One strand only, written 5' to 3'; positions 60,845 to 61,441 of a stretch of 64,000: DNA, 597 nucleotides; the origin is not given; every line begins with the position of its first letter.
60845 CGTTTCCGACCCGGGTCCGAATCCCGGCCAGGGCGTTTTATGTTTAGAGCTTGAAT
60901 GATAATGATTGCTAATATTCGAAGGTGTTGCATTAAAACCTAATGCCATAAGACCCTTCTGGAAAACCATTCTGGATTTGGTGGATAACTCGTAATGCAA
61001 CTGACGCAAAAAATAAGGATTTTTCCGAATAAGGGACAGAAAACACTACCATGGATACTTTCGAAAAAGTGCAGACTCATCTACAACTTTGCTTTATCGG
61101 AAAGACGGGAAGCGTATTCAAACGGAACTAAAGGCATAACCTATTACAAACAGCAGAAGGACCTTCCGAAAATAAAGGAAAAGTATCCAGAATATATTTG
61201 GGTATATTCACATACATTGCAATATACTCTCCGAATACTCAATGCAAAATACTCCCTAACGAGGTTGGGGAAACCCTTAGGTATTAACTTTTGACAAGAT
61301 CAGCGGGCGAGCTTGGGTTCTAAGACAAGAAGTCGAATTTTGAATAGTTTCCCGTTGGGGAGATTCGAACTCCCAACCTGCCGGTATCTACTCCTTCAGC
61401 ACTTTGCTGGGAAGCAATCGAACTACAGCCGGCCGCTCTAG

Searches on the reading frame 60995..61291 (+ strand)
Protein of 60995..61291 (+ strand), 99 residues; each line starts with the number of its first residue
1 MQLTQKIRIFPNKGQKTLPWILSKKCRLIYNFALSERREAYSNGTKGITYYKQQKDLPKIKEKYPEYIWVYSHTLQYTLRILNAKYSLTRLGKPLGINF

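Call 75: search_protein_families(library=pfam, proteins=[window:60995-61291:+], max_evalue=0.01)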
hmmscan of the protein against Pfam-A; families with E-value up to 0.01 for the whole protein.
seq(99 aa): 1 family
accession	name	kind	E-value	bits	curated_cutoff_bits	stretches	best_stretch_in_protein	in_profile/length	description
PF12323.14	HTH_OrfB_IS605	-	3e-09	36.7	21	1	1-45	1-46/47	Helix-turn-helix domain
